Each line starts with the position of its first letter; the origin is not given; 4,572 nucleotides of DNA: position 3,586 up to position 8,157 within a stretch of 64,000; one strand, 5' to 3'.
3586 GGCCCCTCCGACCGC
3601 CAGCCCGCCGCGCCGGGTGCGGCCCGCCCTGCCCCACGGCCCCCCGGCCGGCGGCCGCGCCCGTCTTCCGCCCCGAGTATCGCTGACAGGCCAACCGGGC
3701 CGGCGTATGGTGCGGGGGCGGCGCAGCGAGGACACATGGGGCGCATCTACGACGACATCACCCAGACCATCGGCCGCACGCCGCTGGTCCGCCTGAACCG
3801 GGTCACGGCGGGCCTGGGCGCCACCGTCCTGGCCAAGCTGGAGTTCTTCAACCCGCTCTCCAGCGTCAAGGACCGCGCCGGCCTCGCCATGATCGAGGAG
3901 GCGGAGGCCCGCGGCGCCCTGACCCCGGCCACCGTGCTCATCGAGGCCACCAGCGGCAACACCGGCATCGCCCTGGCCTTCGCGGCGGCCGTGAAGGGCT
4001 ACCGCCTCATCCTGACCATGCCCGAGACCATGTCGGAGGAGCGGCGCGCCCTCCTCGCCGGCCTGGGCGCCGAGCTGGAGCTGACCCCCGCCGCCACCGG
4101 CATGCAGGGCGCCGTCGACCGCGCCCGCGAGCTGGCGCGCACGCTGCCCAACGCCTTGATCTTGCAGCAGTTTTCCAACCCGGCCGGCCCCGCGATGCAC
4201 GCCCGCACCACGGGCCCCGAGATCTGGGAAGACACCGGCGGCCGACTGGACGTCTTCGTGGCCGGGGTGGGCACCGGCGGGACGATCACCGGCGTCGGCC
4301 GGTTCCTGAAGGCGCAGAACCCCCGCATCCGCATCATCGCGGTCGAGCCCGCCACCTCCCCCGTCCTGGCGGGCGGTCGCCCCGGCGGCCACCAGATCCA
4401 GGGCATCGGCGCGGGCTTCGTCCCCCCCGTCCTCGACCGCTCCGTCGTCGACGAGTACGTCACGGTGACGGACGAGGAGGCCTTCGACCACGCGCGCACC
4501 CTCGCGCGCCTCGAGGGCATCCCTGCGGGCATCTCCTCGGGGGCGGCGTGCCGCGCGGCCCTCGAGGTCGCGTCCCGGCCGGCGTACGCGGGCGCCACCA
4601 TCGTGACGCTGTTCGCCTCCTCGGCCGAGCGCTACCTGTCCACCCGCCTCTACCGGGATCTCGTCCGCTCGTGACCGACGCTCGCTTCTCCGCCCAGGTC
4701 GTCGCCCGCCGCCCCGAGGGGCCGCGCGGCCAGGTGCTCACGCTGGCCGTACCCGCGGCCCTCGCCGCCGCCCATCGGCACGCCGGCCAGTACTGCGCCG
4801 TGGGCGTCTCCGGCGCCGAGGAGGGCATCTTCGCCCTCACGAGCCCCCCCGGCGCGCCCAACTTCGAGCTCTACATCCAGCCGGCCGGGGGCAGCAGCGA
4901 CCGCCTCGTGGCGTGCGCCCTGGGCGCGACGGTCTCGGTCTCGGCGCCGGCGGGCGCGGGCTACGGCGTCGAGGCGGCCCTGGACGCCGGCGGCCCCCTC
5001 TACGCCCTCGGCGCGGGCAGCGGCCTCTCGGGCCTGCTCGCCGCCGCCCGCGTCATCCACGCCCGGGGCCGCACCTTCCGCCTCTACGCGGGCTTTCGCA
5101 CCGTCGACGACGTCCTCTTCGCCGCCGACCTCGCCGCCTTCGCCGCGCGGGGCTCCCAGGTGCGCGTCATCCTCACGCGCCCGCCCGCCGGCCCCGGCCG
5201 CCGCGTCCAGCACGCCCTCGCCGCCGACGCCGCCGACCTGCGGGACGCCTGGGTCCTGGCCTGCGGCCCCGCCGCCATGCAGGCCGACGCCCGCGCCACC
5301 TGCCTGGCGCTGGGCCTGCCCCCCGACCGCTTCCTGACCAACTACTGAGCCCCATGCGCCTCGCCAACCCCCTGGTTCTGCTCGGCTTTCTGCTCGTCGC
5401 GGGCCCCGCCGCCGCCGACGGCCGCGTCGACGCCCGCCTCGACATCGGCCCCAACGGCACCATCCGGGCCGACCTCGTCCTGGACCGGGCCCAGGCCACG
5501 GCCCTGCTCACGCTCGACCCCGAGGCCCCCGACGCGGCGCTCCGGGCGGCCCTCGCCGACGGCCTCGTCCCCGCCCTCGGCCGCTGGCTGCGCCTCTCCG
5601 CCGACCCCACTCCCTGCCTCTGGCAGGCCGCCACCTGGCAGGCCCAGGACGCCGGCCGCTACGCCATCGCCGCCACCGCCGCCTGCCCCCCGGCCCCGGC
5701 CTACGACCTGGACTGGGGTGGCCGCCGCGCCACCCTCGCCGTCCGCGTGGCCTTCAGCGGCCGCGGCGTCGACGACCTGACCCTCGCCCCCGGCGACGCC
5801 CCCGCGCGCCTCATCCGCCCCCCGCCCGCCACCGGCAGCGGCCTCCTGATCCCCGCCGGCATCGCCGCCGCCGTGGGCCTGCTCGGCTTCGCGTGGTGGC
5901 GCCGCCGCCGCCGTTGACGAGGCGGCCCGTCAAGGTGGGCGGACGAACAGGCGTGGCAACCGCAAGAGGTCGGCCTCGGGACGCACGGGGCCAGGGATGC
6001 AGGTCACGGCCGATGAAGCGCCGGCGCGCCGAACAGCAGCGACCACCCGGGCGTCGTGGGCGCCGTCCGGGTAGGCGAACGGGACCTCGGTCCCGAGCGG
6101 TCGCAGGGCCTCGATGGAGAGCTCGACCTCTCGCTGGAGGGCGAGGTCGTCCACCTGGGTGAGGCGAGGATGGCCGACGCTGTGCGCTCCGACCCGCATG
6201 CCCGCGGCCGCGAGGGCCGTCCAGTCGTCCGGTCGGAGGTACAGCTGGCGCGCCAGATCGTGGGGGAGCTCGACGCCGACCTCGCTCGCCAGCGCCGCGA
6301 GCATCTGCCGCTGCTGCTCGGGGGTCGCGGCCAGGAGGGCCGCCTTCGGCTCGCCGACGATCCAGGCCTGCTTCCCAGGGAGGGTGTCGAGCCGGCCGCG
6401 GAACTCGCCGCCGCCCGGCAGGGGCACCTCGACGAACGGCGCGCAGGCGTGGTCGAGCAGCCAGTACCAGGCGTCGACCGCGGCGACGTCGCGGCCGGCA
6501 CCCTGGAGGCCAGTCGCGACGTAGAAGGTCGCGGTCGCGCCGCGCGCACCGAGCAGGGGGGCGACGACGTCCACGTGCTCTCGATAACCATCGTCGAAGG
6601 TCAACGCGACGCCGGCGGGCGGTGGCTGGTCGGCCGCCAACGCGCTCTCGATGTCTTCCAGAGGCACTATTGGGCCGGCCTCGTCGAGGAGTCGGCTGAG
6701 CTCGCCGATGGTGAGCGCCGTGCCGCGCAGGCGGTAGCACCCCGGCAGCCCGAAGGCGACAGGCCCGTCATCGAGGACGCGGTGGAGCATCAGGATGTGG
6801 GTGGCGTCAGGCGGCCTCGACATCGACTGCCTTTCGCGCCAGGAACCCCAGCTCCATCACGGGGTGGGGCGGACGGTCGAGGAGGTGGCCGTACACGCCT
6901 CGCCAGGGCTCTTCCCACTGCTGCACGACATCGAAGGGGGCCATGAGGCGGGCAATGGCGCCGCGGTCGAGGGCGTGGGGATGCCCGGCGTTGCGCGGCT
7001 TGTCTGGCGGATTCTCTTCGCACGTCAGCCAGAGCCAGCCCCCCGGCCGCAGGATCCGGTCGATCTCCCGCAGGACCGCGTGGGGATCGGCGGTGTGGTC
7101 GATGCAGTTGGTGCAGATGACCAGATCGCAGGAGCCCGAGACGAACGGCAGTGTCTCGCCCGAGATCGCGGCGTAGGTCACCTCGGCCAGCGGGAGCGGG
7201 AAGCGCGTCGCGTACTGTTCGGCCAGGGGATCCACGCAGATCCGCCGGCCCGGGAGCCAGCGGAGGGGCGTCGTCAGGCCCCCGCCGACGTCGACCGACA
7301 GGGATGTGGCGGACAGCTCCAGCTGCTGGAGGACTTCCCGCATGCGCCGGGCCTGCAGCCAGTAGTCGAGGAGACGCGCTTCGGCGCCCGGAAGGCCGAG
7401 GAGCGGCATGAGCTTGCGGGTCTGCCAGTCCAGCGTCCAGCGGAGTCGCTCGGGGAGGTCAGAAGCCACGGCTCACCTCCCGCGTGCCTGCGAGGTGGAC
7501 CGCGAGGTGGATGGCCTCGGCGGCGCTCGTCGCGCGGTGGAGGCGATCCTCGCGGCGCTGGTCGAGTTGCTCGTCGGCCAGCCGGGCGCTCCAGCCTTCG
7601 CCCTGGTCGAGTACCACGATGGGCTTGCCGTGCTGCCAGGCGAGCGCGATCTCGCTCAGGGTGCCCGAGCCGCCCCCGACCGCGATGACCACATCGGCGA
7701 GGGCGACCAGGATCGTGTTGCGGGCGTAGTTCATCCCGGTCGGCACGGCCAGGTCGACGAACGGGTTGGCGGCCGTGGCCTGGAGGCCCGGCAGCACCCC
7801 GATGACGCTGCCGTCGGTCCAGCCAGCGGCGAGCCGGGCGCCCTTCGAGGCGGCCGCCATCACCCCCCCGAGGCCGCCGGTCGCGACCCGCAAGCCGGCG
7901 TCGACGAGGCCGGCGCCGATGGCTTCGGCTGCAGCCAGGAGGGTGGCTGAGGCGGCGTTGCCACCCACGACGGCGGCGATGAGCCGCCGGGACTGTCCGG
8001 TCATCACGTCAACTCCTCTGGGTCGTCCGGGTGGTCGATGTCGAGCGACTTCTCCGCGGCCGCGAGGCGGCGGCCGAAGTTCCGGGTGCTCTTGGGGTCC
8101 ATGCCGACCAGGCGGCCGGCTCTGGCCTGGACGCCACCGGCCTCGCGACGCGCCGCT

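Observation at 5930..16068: Ten-gene translationally coupled operon with embedded sigma-54 activator and candidate -24/-12 promoter: uncharacterised tailoring/biosynthetic system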

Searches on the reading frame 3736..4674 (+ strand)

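Call 19: search_protein_families(library=pfam, proteins=[window:3736-4674:+], max_evalue=0.001)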
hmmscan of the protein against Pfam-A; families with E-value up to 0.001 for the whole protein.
window:3736-4674:+ (312 aa): 1 family
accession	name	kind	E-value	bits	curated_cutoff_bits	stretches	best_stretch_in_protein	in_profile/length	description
PF00291.31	PALP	-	5.7e-78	262.7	35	1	8-293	1-293/295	Pyridoxal-phosphate dependent enzyme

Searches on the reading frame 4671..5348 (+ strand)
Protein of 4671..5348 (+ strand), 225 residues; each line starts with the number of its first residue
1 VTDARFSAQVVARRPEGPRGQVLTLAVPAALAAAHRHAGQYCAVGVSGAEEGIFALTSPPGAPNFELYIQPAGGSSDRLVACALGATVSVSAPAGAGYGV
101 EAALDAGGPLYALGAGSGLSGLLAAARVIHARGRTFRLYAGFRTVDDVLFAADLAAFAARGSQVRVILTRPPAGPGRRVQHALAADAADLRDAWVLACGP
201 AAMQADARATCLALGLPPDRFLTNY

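Call 19: search_protein_families(library=pfam, proteins=[window:4671-5348:+], max_evalue=0.001)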
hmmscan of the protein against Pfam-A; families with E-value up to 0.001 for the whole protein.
window:4671-5348:+ (225 aa): 1 family
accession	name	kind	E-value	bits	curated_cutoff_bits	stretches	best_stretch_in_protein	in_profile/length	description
PF00175.26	NAD_binding_1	-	2.5e-06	28.5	22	1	113-208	2-108/109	Oxidoreductase NAD-binding domain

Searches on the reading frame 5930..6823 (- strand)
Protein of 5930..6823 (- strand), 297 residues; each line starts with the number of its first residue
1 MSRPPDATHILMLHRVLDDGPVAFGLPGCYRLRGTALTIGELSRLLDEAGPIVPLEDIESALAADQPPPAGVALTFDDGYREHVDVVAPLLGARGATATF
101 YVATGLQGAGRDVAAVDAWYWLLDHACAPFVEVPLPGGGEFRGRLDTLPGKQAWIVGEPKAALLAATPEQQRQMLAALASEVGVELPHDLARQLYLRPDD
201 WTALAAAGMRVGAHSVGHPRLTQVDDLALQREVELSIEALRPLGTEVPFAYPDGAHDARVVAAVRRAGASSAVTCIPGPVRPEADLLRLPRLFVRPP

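Call 6: search_protein_families(library=pfam, proteins=[window:5930-6823:-], max_evalue=0.01)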
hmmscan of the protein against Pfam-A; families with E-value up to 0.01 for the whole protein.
window:5930-6823:- (297 aa): 1 family
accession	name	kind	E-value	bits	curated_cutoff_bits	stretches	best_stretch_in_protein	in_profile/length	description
PF01522.26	Polysacc_deac_1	-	1e-15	58.2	23.1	2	198-269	48-121/124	Polysaccharide deacetylase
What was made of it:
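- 5930..6823 (-): g10: CE4 (polysaccharide deacetylase family) metal-dependent de-N-acetylase of 297 aa. It is the last gene. Pfam Polysacc_deac_1 E 1e-15 (call 6).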

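Call 7: search_protein_families(library=ncbifam, proteins=[window:5930-6823:-], max_evalue=0.01)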
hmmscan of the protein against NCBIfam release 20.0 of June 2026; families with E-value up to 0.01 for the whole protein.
window:5930-6823:- (297 aa): 4 families
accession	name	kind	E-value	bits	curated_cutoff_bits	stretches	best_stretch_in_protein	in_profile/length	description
NF050820.1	PolSacchBiosHfsH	equivalog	2.4e-08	34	400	1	69-109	33-73/249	oligosaccharide deacetylase HfsH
TIGR02764.1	spore_ybaN_pdaB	equivalog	0.00017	21.4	237.4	0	198-268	48-120/191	polysaccharide deacetylase family sporulation protein PdaB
TIGR03938.2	deacetyl_PgaB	equivalog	0.0004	18.8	321.9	1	51-101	44-95/621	poly-beta-1,6-N-acetyl-D-glucosamine N-deacetylase PgaB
TIGR02884.1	spore_pdaA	equivalog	0.00065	19.5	298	0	205-239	86-120/224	delta-lactam-biosynthetic de-N-acetylase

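Call 16: search_protein_families(library=padloc, proteins=[window:5930-6823:-], max_evalue=0.01)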
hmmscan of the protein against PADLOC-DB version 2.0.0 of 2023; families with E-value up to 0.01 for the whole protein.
window:5930-6823:- (297 aa): 0 families

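Call 65: search_solved_structures(query=window:5930-6823:-, max_evalue=0.01)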
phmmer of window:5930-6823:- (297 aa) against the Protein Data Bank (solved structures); distinct sequences matched with E-value up to 0.01: 2.
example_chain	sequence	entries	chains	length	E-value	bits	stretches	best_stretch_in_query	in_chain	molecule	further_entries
5bu6_A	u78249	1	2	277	1.9e-05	27.6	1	9-105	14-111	BpsB (PgaB), Poly-beta-1,6-N-acetyl-D-glucosamine N-deacetylase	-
6dq3_A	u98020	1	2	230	3.6e-05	26.7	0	41-110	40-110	Polysaccharide deacetylase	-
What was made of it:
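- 5930..6823 (-): There are weak relatives of the PgaB and HfsH type (calls 7, 65).
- CE4 relatives such as PgaB and HfsH act on polysaccharides (calls 7, 65).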

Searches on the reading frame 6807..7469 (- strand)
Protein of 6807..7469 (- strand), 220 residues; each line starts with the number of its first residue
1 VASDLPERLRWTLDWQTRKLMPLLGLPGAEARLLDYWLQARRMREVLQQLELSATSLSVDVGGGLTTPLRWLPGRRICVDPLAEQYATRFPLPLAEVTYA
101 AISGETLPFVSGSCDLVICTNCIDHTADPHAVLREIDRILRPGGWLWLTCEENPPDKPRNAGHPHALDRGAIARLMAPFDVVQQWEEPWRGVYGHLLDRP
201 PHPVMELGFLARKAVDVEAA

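Call 6: search_protein_families(library=pfam, proteins=[window:6807-7469:-], max_evalue=0.01)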
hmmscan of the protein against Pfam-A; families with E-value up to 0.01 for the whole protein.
window:6807-7469:- (220 aa): 7 families
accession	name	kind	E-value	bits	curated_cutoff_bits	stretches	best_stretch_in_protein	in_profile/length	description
PF08241.18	Methyltransf_11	-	5.5e-14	53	21.2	1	60-147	2-94/95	Methyltransferase domain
PF13649.12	Methyltransf_25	-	5.8e-08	33.8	27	1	94-144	46-97/97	Methyltransferase domain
PF08242.18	Methyltransf_12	-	5.9e-08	33.8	30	1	85-146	39-98/98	Methyltransferase domain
PF13489.12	Methyltransf_23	-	2.3e-07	31.1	27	1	110-150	78-118/164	Methyltransferase domain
PF03141.22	Methyltransf_29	-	5.2e-07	29.1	23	1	99-151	167-220/506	Putative S-adenosyl-L-methionine-dependent methyltransferase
PF01209.24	Ubie_methyltran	-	4.4e-05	23.4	20.1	1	96-147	99-150/233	ubiE/COQ5 methyltransferase family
PF13847.12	Methyltransf_31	-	0.00011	22.4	27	1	105-147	64-108/145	Methyltransferase domain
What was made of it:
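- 6807..7469 (-): g9: class I SAM-dependent methyltransferase of 220 aa. This is an accessory gene. Pfam Methyltransf_11 E 5.5e-14 (call 6).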

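Call 7: search_protein_families(library=ncbifam, proteins=[window:6807-7469:-], max_evalue=0.01)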
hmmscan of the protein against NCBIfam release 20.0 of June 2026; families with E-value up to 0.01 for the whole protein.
window:6807-7469:- (220 aa): 15 families
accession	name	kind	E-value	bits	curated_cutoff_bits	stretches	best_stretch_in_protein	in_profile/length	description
NF045667.1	MTase_DVU1556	equivalog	1.8e-10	40.6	155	1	44-149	12-120/213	DVU_1556 family methyltransferase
NF047649.1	MTase_UXPK_star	exception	1.9e-06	27.1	460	1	90-148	123-181/283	methyltransferase/UXPK-star double selenoprotein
NF041675.1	sarc_dimgly_tmase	equivalog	2.2e-06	27.8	550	1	95-158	118-179/278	sarcosine/dimethylglycine N-methyltransferase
NF041537.1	ArsM_AhpD_UU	exception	3e-06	26.2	510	1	92-148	124-180/345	arsenite methyltransferase/AhpD domain selenoprotein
TIGR02072.1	BioC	equivalog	3.2e-05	23.8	184.95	1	91-149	79-133/244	malonyl-ACP O-methyltransferase BioC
NF041536.1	ArsM_DUF2284_UU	exception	3.6e-05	22.3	575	1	93-149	125-181/459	arsenite methyltransferase/DUF2284 domain selenoprotein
TIGR04345.1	ovoA_Cterm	equivalog_domain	9.7e-05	22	170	1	114-151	135-172/242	putative 4-mercaptohistidine N1-methyltransferase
NF052510.1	methyltran_MpqE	exception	0.0002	20.8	335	1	96-145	99-148/234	methyl-plastoquinone biosynthesis methyltransferase MpqE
NF008823.0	PRK11873.1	subfamily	0.00021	20.9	263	1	103-146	136-179/272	arsenite methyltransferase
TIGR01983.1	UbiG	equivalog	0.00038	19.8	102.95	1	84-149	88-152/228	bifunctional 2-polyprenyl-6-hydroxyphenol methylase/3-demethylubiquinol 3-O-methyltransferase UbiG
NF001241.0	PRK00216.1-2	equivalog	0.00083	19.1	327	1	96-151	95-149/231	demethylmenaquinone methyltransferase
TIGR01934.1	MenG_MenH_UbiE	subfamily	0.0019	17.5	158.35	1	96-148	89-141/223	ubiquinone/menaquinone biosynthesis methyltransferase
NF045823.1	PthPhpthDimycoMt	equivalog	0.0021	17.3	300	1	99-147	117-165/256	phthiotriol/phenolphthiotriol dimycocerosates methyltransferase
NF001240.0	PRK00216.1-1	equivalog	0.0058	15.7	378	1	96-147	116-167/251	bifunctional demethylmenaquinone methyltransferase/2-methoxy-6-polyprenyl-1,4-benzoquinol methylase UbiE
NF045825.1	FAmtase_mtf2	equivalog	0.0084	15.4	400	0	98-149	108-159/248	fatty-acid O-methyltransferase Mtf2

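Call 16: search_protein_families(library=padloc, proteins=[window:6807-7469:-], max_evalue=0.01)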
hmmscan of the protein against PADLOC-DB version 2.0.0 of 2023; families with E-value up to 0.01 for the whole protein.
window:6807-7469:- (220 aa): 1 family
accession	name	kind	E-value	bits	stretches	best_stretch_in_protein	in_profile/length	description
PDLC04134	mad2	-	9.1e-05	19.4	1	82-155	328-401/492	mads_2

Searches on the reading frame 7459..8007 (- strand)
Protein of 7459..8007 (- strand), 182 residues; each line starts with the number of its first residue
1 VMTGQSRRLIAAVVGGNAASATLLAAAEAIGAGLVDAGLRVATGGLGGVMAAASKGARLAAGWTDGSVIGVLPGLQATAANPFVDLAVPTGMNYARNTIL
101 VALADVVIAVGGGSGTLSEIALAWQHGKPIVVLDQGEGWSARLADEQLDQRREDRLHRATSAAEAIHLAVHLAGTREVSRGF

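Call 6: search_protein_families(library=pfam, proteins=[window:7459-8007:-], max_evalue=0.01)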
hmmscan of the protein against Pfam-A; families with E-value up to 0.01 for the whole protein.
window:7459-8007:- (182 aa): 4 families
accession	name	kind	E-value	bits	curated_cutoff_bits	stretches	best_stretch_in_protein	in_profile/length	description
PF18306.6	LDcluster4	-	7.2e-35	120.3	26.3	1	9-165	2-150/151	SLOG cluster4 family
PF03641.19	Lysine_decarbox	-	4.1e-06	27.4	27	1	50-139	1-94/131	Possible lysine decarboxylase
PF18171.6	LSDAT_prok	-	2.1e-05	24.3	25.4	1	104-169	124-187/195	SLOG in TRPM, prokaryote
PF02481.21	DNA_processg_A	-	4.9e-05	23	29.6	0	95-134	147-188/212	DNA recombination-mediator protein A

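Call 7: search_protein_families(library=ncbifam, proteins=[window:7459-8007:-], max_evalue=0.01)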
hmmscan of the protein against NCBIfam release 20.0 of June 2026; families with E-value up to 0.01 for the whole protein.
window:7459-8007:- (182 aa): 5 families
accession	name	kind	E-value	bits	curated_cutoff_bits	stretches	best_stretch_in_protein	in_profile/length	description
TIGR00725.1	TIGR00725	hypoth_equivalog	7.9e-35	119.6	106.9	1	12-169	5-158/159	TIGR00725 family protein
TIGR00730.1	TIGR00730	subfamily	2.9e-12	46.7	96.35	1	18-131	12-130/178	TIGR00730 family Rossman fold protein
NF058542.1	CtkRMPhLog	equivalog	2.9e-08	33.9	300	1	18-135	12-134/177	cytokinin riboside 5'-monophosphate phosphoribohydrolase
TIGR00732.1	dprA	equivalog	0.00075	18.8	191.15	0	95-135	147-189/220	DNA-processing protein DprA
NF038390.1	Nsidase_PpnN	equivalog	0.0047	15.7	450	1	12-120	149-262/450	nucleotide 5'-monophosphate nucleosidase PpnN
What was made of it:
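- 7459..8007 (-): g8: SLOG/LOG-like Rossmann protein of the TIGR00725 family, 182 aa. This is a core gene. TIGR00725 scores 119.6 bits against a 106.9-bit cut-off (calls 6, 7).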

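Call 16: search_protein_families(library=padloc, proteins=[window:7459-8007:-], max_evalue=0.01)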
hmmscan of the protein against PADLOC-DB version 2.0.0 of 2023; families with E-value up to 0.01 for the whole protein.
window:7459-8007:- (182 aa): 2 families
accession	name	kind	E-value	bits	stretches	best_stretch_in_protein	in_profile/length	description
PDLC03961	ShosA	-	8e-06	23.3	1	95-153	218-265/303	-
PDLC00733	Effector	-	0.0042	14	1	86-164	126-208/388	TIR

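Call 64: search_solved_structures(query=window:7459-8007:-, max_evalue=0.01)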
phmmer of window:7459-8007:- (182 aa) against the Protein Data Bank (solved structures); distinct sequences matched with E-value up to 0.01: 15.
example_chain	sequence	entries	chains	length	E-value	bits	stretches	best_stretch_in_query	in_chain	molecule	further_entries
1rcu_A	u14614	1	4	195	3.7e-20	75.9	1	29-174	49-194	conserved hypothetical protein VT76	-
6y01_AAA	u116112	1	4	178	3.2e-18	69.6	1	4-135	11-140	p450 cytochrome, putative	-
2iz5_A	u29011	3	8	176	1.2e-13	54.7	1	7-134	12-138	MOCO CARRIER PROTEIN | MOLYBDENUM COFACTOR CARRIER PROTEIN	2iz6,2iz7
5zi9_A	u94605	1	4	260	1.6e-09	41.3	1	26-121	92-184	Cytokinin riboside 5'-monophosphate phosphoribohydrolase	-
7w2i_B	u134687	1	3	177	6.7e-08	36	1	15-135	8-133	Cytokinin riboside 5'-monophosphate phosphoribohydrolase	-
7w2i_A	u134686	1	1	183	7.8e-08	35.8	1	13-135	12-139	Cytokinin riboside 5'-monophosphate phosphoribohydrolase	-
1weh_A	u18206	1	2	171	9.2e-08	35.5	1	9-125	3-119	Conserved hypothetical protein TT1887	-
5wq3_A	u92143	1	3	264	1e-07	35.4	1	27-121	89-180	Cytokinin riboside 5'-monophosphate phosphoribohydrolase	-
5zbj_A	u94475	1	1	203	1.1e-07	35.3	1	18-135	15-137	Putative cytokinin riboside 5'-monophosphate phosphoribohydrolase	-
1wek_A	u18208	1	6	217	2.6e-07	34.1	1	26-166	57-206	hypothetical protein TT1465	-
3sbx_A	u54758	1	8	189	3.1e-07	33.8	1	18-136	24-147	Putative uncharacterized protein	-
5zbk_A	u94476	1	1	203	1.3e-06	31.8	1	18-136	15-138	Putative cytokinin riboside 5'-monophosphate phosphoribohydrolase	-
9us2_A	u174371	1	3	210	9.1e-06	29.1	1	29-121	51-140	Cytokinin riboside 5'-monophosphate phosphoribohydrolase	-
3qua_A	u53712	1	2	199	2.4e-05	27.7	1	4-135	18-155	Putative uncharacterized protein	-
5its_A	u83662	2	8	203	0.00026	24.3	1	15-150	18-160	Cytokinin riboside 5'-monophosphate phosphoribohydrolase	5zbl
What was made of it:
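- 7459..8007 (-): PDB relatives are 1rcu, the molybdenum cofactor carrier protein and LOG enzymes (call 64).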
